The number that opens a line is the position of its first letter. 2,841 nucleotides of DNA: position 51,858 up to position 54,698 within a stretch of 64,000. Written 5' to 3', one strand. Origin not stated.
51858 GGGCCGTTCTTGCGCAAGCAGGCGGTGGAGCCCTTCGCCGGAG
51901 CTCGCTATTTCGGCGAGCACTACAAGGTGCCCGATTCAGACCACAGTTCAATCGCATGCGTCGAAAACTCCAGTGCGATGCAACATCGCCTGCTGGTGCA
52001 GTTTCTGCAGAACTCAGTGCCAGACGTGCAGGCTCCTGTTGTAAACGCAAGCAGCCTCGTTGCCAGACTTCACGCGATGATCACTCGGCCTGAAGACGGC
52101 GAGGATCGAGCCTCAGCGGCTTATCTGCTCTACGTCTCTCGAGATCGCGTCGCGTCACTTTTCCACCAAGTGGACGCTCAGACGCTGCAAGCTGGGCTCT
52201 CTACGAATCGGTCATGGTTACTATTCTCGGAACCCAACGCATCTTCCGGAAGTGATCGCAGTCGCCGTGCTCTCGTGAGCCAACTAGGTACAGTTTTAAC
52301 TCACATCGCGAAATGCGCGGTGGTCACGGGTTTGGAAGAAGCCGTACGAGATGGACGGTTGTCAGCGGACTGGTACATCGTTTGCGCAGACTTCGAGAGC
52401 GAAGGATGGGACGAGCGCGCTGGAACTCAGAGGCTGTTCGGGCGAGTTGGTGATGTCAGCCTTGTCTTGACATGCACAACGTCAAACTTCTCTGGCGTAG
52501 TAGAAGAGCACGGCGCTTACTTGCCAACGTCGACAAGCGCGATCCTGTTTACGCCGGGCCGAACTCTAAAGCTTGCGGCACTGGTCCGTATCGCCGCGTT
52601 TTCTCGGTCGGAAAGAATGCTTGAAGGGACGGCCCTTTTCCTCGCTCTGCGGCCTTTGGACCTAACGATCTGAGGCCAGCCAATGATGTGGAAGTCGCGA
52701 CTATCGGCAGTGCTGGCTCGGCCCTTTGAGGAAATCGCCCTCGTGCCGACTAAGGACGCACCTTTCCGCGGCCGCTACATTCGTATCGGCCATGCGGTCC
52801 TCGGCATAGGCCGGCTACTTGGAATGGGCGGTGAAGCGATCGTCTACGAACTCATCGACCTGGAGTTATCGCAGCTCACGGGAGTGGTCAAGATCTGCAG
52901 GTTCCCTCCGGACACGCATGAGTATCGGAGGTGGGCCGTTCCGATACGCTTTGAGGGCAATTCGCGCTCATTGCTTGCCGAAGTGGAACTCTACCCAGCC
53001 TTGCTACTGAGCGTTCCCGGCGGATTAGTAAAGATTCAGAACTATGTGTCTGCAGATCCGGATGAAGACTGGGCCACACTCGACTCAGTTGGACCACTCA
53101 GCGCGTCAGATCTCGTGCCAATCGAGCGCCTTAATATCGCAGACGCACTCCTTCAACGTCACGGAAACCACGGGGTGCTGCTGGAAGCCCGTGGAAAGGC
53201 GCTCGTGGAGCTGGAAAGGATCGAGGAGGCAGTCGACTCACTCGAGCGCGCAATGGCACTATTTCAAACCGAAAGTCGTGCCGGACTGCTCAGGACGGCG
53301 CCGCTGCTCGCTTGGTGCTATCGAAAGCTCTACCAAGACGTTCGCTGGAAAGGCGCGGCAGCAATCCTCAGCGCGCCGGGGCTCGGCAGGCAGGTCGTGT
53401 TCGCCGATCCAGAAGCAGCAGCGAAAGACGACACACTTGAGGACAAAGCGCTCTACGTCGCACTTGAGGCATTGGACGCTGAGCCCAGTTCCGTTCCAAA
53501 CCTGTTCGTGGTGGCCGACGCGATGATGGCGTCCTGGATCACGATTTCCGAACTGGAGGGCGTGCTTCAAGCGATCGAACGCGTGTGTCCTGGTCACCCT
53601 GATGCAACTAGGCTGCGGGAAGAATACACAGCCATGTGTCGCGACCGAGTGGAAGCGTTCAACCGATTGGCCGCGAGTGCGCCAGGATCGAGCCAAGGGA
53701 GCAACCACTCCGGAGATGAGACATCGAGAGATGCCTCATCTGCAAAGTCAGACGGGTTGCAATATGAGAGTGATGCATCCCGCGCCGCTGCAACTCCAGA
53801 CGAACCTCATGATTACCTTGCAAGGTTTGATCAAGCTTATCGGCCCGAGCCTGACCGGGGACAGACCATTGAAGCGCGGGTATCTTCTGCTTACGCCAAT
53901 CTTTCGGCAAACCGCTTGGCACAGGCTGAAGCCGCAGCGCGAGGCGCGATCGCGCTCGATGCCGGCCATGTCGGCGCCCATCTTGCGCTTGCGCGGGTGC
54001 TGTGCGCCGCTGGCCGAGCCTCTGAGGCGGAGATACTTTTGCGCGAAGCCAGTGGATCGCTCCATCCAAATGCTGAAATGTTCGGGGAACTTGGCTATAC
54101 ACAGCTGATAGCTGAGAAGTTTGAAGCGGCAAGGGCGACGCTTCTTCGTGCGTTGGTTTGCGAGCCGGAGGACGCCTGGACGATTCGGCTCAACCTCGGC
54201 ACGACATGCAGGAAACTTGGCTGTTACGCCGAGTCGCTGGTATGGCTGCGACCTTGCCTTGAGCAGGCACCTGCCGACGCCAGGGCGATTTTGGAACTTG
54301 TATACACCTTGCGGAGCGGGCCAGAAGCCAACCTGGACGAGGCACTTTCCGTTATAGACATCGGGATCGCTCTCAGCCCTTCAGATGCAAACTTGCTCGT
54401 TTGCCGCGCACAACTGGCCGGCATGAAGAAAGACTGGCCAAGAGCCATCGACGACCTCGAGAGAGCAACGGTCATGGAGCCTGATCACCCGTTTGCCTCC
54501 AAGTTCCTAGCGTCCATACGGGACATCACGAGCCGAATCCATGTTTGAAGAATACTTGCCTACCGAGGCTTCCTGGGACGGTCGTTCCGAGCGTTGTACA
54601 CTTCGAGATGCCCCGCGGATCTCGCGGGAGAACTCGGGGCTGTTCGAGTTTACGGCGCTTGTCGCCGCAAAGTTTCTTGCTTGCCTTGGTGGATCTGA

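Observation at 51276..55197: Lower-GC three-gene operon (alpha/beta-hydrolase fusion + kinase-like/TPR protein + unknown protein): candidate undescribed conflict/defence-type system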

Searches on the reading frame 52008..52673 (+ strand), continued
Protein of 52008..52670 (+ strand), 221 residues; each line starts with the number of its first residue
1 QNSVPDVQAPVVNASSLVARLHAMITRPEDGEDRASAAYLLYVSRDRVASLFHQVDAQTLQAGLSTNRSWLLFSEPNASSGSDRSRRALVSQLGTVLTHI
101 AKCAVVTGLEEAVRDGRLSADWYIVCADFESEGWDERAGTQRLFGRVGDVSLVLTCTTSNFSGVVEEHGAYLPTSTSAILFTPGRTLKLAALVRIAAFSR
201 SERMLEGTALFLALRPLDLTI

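Call 99: find_encoding_contigs(protein=P0154, flank=6000, max_places=2)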
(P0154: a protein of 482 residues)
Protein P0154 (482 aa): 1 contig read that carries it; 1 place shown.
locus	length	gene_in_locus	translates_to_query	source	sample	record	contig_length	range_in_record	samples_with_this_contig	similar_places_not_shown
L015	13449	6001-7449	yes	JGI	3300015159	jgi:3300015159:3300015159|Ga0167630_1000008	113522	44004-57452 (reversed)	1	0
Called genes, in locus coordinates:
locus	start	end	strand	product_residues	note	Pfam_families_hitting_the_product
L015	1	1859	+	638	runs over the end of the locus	PF01935:DUF87 (weak), PF10412:TrwB_AAD_bind (faint)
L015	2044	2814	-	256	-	-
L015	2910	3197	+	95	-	-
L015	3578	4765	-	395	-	-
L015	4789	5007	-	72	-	-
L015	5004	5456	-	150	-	-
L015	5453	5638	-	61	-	-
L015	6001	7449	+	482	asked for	PF05057:DUF676 (faint), PF12697:Abhydrolase_6 (weak)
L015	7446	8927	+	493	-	PF12895:ANAPC3 (faint), PF24575:TPR_Slam (faint), PF13432:TPR_16 (faint), PF13428:TPR_14 (faint), PF14559:TPR_19 (faint)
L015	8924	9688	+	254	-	-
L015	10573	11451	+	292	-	-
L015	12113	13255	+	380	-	PF07995:GSDH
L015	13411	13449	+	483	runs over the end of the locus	PF01435:Peptidase_M48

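Call 105: search_protein_families(library=padloc, proteins=[P0125, L007:1422-3236:+, L007:3299-3922:+, P0126, P0135, L012:962-2746:+, P0145, L015:7446-8927:+, L015:8924-9688:+, P0154], max_evalue=0.01)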
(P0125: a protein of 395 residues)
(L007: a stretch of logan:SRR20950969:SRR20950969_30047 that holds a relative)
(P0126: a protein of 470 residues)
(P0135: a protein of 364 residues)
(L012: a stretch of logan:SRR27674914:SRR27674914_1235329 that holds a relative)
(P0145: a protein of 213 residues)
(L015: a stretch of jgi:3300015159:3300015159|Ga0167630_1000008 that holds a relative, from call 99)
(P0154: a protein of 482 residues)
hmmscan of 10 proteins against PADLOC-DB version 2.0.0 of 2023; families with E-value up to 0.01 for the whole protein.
P0125 (395 aa): 1 family
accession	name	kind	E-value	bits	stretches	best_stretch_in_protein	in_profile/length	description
PDLC03957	bSEFIR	-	1e-41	142.1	1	6-161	38-193/412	-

L007:1422-3236:+ (604 aa): 1 family
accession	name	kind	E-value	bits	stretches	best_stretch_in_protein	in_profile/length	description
PDLC04481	PDC-M16B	-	0.0001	19.2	0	400-476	167-242/471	-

L007:3299-3922:+ (207 aa): 0 families

P0126 (470 aa): 3 families
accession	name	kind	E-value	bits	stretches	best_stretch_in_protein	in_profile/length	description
PDLC02960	RT-Protease_XI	-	5.1e-07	27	1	38-216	348-496/506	single gene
PDLC02959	RT-Protease_XI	-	6.9e-07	26.6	1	37-222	345-506/510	single gene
PDLC04593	PDC-M35A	-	0.0025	15.6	0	37-64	16-44/216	-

P0135 (364 aa): 4 families
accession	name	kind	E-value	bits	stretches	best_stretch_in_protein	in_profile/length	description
PDLC05062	PDC-S66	-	2.5e-07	28.4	1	4-81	146-224/282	-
PDLC02421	Aga_TIR-PNTD1-PNTD2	-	0.0013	15.9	1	10-72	7-71/430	Class I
PDLC02403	Aga_TIR-PNTD1-PNTD2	-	0.0057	13.8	1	10-82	6-80/443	Class I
PDLC02012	SAVED5--SAVED_TIR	-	0.0092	13.1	0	7-98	14-105/404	-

L012:962-2746:+ (594 aa): 0 families

P0145 (213 aa): 0 families

L015:7446-8927:+ (493 aa): 0 families

L015:8924-9688:+ (254 aa): 0 families

P0154 (482 aa): 0 families

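Call 117: search_protein_families(library=ncbifam, proteins=[P0145, P0134, P0138, P0133, P0125, L012:962-2746:+, L007:3299-3922:+, L015:8924-9688:+], max_evalue=0.01)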
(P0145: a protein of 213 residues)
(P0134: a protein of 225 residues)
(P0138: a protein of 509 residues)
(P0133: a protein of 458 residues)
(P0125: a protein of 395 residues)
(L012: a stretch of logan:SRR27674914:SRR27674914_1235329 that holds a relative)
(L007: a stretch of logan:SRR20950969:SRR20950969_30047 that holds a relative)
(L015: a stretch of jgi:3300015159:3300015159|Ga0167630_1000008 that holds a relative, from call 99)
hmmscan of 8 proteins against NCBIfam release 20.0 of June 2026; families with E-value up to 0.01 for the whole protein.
P0145 (213 aa): 1 family
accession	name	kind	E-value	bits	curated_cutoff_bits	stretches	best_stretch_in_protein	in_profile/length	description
NF040893.1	SAVMC3_10250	subfamily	1.4e-05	25.4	50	0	56-120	37-95/234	SAVMC3_10250 family protein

P0134 (225 aa): 1 family
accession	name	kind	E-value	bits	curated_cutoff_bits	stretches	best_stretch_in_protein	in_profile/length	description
NF040893.1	SAVMC3_10250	subfamily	0.0064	16.7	50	0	33-150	2-120/234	SAVMC3_10250 family protein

P0138 (509 aa): 1 family
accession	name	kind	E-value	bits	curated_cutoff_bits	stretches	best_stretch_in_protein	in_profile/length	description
NF040893.1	SAVMC3_10250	subfamily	0.0071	16.6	50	0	317-389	1-72/234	SAVMC3_10250 family protein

P0133 (458 aa): 3 families
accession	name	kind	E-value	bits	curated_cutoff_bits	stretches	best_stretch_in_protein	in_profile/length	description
NF050089.1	i_nPHAscl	equivalog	0.00018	20.7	300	1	8-107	21-112/288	intracellular short-chain-length polyhydroxyalkanoate depolymerase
NF040893.1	SAVMC3_10250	subfamily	0.00046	20.5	50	1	266-340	2-74/234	SAVMC3_10250 family protein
NF011457.0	PRK14875.1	equivalog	0.0026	16.8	307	0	4-109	131-228/372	acetoin dehydrogenase dihydrolipoyllysine-residue acetyltransferase subunit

P0125 (395 aa): 1 family
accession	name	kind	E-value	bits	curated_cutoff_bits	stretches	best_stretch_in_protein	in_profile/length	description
NF040893.1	SAVMC3_10250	subfamily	6.3e-06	26.6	50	1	212-358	2-146/234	SAVMC3_10250 family protein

L012:962-2746:+ (594 aa): 9 families
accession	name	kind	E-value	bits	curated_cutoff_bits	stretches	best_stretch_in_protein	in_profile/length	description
TIGR02917.1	PEP_TPR_lipo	equivalog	2.1e-12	45.8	312.2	2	352-493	630-767/899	XrtA/PEP-CTERM system TPR-repeat protein PrsT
NF047558.1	TPR_END_plus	domain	1.6e-10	40.8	32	1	360-391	2-32/56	TPR end-of-group domain-containing protein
TIGR02521.1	type_IV_pilW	equivalog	9.7e-10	38.4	154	1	361-469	69-179/234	type IV pilus biogenesis/stability protein PilW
NF040959.1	MamA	equivalog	3e-09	36.6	200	1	352-417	134-199/204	magnetosome protein MamA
TIGR02552.1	LcrH_SycD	equivalog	7.7e-06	25.7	104.8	0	356-410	17-71/136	SycD/LcrH family type III secretion system chaperone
NF008757.0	PRK11788.1-5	equivalog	0.00018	20.8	363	0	358-421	181-244/388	lipopolysaccharide assembly protein LapB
NF053720.1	NsdA_fam_reg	subfamily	0.00099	18.7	75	0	168-220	333-385/432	NsdA family TPR-like regulatory protein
TIGR00540.1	TPR_hemY_coli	hypoth_equivalog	0.002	17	142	0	514-581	128-189/385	heme biosynthesis-associated TPR protein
TIGR02795.1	tol_pal_ybgF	equivalog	0.0027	18.3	90.1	0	339-428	25-113/119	tol-pal system protein YbgF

L007:3299-3922:+ (207 aa): 0 families

L015:8924-9688:+ (254 aa): 0 families

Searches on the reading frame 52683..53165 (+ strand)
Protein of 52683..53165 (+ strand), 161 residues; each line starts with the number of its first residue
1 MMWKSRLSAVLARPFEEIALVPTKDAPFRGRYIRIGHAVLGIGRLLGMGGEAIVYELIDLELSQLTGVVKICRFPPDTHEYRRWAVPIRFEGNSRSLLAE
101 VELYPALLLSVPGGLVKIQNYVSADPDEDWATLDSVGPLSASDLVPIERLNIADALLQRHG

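Call 20: search_protein_families(library=pfam, proteins=[window:52683-53165:+], max_evalue=10)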
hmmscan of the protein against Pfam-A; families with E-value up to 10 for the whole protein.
seq(161 aa): 0 families

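Call 103: search_solved_structures(query=A13, max_evalue=10, show_alignments=3)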
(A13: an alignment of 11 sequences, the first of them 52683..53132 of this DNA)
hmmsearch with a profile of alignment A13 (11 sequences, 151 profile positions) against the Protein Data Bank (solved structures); distinct sequences matched with E-value up to 10: 1.
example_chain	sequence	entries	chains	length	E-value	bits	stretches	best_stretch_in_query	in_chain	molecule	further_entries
2lsn_A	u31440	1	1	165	0.4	13.2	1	72-127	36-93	RNase H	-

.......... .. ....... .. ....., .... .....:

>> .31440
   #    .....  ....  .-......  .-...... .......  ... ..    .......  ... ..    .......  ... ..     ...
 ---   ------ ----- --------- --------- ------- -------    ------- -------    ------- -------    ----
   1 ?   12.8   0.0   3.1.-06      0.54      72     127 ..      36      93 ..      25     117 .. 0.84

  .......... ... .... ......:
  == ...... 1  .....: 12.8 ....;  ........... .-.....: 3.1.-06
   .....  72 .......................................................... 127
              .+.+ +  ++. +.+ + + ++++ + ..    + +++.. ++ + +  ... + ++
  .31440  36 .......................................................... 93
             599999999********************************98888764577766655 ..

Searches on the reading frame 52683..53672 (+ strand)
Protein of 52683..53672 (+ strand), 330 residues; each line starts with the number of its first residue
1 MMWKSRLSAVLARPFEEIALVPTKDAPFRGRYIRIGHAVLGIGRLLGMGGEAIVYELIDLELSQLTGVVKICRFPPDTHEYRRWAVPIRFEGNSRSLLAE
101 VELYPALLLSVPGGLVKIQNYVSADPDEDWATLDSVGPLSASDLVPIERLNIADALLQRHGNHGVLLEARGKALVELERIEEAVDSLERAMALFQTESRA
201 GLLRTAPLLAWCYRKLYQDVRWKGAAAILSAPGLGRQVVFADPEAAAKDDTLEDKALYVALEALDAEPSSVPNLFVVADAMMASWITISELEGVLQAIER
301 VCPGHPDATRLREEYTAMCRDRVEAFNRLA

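Call 30: search_solved_structures(query=A5, max_evalue=10)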
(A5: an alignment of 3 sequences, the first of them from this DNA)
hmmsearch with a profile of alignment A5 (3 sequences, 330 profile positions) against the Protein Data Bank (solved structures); distinct sequences matched with E-value up to 10: 2.
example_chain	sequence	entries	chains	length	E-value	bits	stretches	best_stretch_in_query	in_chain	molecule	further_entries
9rgx_A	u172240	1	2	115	0.21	13.9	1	254-323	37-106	sc-apCC3-ACW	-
2ifu_A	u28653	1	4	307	1.3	11.3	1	126-195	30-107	gamma-snap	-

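Call 35: find_homologous_proteins(query=A5)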
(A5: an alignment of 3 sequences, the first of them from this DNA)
Query A5 (3 sequences): 8000 candidates shared short words with the query, none scored E <= 0.001.

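Call 38: find_related_loci(query=A5, collection=genome_contigs, flank=10000)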
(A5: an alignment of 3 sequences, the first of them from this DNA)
Query A5 (330 aa) in genome_contigs; peptide patterns used: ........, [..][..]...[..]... (x = any residue, [..] = any of these).
28 stretches matched a pattern, but none encodes a relative of the query by tblastn (E <= 1e-3).

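Call 59: find_related_loci(query=A10, collection=metagenome_contigs, flank=8000)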
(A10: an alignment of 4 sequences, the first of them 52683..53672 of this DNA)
Query A10 (330 aa) in metagenome_contigs; peptide patterns used: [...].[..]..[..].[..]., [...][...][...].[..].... (x = any residue, [..] = any of these).
289 stretches matched a pattern, but none encodes a relative of the query by tblastn (E <= 1e-3).

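Call 60: search_dna_similar(query=window:52683-53672:+, collection=plasmids, mode=protein, max_evalue=0.001)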
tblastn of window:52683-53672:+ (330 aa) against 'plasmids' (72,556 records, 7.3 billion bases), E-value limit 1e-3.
No match.

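Call 62: find_related_loci(query=A10, collection=viral_contigs, flank=8000)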
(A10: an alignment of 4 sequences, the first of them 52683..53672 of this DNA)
Query A10 (330 aa) in viral_contigs; peptide patterns used: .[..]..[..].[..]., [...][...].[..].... (x = any residue, [..] = any of these).
38 stretches matched a pattern, but none encodes a relative of the query by tblastn (E <= 1e-3).

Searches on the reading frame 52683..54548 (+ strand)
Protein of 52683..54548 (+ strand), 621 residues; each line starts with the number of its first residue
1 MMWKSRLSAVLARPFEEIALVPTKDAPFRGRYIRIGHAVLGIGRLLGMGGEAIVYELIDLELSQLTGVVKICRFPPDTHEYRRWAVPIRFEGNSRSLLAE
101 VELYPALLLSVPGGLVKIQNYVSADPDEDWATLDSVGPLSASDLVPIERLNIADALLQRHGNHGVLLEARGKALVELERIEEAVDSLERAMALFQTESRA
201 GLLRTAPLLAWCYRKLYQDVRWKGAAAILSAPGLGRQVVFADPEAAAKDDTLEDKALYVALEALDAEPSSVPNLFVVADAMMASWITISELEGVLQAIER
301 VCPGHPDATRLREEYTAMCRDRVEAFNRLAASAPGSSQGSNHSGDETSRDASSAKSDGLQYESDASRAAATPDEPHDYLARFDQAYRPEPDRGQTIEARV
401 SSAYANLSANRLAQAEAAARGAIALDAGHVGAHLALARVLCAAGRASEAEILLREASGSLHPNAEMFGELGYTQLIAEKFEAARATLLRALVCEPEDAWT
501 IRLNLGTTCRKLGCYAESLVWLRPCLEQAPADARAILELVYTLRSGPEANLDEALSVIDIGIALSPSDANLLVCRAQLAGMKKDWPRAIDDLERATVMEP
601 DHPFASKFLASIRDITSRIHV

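Call 3: search_protein_families(library=pfam, proteins=[window:52683-54548:+], max_evalue=0.1)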
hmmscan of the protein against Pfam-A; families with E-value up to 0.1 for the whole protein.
window:52683-54548:+ (621 aa): 15 families
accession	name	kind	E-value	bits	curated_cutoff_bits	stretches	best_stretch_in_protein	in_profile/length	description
PF07719.23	TPR_2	-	9.8e-10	38.2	27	0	167-194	4-31/34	Tetratricopeptide repeat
PF13428.12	TPR_14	-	1.1e-08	35.3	23.5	0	431-457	2-28/44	Tetratricopeptide repeat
PF13371.12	TPR_9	-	1.6e-08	34.9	35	2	550-604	10-64/73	Tetratricopeptide repeat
PF00515.34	TPR_1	-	9.5e-08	32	27.8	0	170-193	7-30/34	Tetratricopeptide repeat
PF14559.12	TPR_19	-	2.5e-07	31.3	25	1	407-461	2-56/68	Tetratricopeptide repeat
PF13432.12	TPR_16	-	1.2e-06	29.3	32.7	1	404-456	5-57/65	Tetratricopeptide repeat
PF13431.12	TPR_17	-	1.6e-06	28.3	24.4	0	422-450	5-33/34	Tetratricopeptide repeat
PF13424.12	TPR_12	-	2.5e-06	28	30.1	1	169-215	8-57/77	Tetratricopeptide repeat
PF13181.12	TPR_8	-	4.2e-05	23.8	25.7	0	169-193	6-30/34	Tetratricopeptide repeat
PF23914.1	TPR_CcmH_CycH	-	8.8e-05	22.8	42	1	407-487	61-144/158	Cytochrome c-type biogenesis protein H TPR domain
PF13414.12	TPR_11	-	0.00017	21.7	26.8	0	171-193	1-23/42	TPR repeat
PF25058.1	ARM_TT21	-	0.0032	17.9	27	0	565-612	90-137/155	Tetratricopeptide repeat protein 21 ARM repeat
PF13374.12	TPR_10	-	0.01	16.3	27.5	0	436-456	8-28/42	Tetratricopeptide repeat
PF04733.20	Coatomer_E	-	0.017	15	21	1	391-516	126-252/290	Coatomer epsilon subunit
PF12895.13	ANAPC3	-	0.038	14.7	27.2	0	397-455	24-81/82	Anaphase-promoting complex, cyclosome, subunit 3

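Call 4: search_protein_families(library=padloc, proteins=[window:52683-54548:+], max_evalue=0.1)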
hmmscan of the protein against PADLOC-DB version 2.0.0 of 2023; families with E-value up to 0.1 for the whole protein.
window:52683-54548:+ (621 aa): 0 families

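Call 5: search_protein_families(library=ncbifam, proteins=[window:52683-54548:+], max_evalue=0.1)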
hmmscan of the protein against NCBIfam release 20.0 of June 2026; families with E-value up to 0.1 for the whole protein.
window:52683-54548:+ (621 aa): 8 families
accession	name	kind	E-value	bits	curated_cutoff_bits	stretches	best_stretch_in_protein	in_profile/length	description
TIGR02917.1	PEP_TPR_lipo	equivalog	1.5e-11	42.9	312.2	2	437-613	336-509/899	XrtA/PEP-CTERM system TPR-repeat protein PrsT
NF052415.1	T3SS_chap_SctY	equivalog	4e-07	30.5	70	2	397-454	41-101/106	type III secretion apparatus assembly chaperone SctY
NF040959.1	MamA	equivalog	5.2e-07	29.3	200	1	503-602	41-138/204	magnetosome protein MamA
NF007302.0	PRK09782.1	equivalog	6e-06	24.5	1223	2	369-548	489-661/990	phage receptor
TIGR02521.1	type_IV_pilW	equivalog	2.8e-05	23.8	154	1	390-541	25-177/234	type IV pilus biogenesis/stability protein PilW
TIGR00540.1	TPR_hemY_coli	hypoth_equivalog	3.8e-05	22.6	142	1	512-612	274-368/385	heme biosynthesis-associated TPR protein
TIGR03939.1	PGA_TPR_OMP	equivalog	0.021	13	366.65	0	396-502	395-501/800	poly-beta-1,6 N-acetyl-D-glucosamine export porin PgaA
NF047558.1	TPR_END_plus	domain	0.071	13.1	32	0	176-193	11-28/56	TPR end-of-group domain-containing protein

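Call 74: find_encoding_contigs(protein=window:52683-54548:+, flank=10000, max_places=6)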
Protein window:52683-54548:+ (621 aa): 1 contig read that carries it; 1 place shown.
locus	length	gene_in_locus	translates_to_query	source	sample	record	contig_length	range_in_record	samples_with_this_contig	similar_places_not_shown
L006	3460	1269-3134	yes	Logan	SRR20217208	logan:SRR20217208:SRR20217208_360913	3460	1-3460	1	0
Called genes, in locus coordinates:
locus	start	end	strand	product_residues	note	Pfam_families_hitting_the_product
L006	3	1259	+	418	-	?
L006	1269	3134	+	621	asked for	PF13371:TPR_9 (faint), PF13424:TPR_12 (faint), PF13431:TPR_17 (faint), PF13432:TPR_16 (faint), PF00515:TPR_1 (faint), PF07719:TPR_2 (faint), PF13428:TPR_14 (faint), PF14559:TPR_19 (weak)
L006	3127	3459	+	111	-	?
